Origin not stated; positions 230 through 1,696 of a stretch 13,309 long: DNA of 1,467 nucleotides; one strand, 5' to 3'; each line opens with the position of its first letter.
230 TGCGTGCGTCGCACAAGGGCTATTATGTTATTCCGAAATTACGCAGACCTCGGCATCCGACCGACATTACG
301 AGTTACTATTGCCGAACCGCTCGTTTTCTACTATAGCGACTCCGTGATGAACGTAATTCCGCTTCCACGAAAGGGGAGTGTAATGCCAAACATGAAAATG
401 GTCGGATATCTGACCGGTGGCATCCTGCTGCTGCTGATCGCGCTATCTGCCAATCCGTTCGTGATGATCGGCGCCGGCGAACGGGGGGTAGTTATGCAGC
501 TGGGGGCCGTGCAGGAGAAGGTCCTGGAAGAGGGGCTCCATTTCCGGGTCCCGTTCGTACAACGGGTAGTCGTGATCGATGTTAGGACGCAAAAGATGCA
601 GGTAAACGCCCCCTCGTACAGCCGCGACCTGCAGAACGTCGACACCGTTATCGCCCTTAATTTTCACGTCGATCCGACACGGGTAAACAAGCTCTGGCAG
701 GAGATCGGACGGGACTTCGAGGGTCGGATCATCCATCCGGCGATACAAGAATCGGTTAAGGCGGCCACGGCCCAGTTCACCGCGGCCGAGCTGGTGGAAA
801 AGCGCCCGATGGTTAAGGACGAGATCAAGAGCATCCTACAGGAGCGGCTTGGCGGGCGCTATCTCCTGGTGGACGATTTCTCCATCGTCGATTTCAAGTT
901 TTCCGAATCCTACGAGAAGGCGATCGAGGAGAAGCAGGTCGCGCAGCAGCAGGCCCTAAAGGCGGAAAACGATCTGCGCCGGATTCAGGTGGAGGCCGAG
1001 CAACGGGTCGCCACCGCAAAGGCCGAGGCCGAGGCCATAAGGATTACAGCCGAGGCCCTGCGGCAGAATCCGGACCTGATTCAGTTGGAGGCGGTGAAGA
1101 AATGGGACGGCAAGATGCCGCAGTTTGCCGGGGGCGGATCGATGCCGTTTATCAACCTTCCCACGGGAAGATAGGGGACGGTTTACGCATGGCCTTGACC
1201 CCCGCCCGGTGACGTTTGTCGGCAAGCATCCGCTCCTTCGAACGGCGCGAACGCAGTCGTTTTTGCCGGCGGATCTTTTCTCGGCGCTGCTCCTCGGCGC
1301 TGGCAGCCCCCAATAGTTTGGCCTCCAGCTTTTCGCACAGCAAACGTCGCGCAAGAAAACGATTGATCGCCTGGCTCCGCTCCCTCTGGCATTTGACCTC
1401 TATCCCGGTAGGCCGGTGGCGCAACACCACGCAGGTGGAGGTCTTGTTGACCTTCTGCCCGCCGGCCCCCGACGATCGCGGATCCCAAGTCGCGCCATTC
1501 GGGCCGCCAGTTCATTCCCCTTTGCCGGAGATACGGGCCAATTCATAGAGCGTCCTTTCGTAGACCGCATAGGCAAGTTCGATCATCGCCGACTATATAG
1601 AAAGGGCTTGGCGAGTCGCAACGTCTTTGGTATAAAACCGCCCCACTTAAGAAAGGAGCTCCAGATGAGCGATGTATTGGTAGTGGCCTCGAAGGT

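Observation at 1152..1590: ArfB-like GGQ ribosome-rescue factor whose only continuous frame contains an in-frame UGA and no start codon after it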

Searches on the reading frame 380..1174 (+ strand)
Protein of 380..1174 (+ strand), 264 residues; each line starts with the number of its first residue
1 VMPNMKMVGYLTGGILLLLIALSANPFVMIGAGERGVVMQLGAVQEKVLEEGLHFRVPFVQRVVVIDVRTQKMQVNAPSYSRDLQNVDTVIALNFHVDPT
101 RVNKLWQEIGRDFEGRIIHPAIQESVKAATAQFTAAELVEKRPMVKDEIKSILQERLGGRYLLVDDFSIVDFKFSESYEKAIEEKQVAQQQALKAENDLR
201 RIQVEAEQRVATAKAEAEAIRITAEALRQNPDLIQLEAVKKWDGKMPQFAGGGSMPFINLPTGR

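Call 31: search_protein_families(library=pfam, proteins=[window:380-1174:+], max_evalue=0.001)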
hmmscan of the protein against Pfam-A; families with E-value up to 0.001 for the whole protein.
window:380-1174:+ (264 aa): 1 family
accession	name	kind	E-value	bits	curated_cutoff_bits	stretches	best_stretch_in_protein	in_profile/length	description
PF01145.31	Band_7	-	1.1e-37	130.2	23.6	1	29-217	2-176/176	SPFH domain / Band 7 family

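Call 37: find_encoding_contigs(protein=window:383-1174:+, flank=10000)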
Protein window:383-1174:+ (263 aa): no gene with exactly this product is on record in the collection.

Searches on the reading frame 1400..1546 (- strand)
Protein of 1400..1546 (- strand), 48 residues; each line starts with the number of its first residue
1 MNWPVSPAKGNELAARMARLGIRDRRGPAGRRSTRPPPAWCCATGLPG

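Call 30: find_encoding_contigs(protein=window:1400-1546:-, flank=10000)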
Protein window:1400-1546:- (48 aa): no gene with exactly this product is on record in the collection.
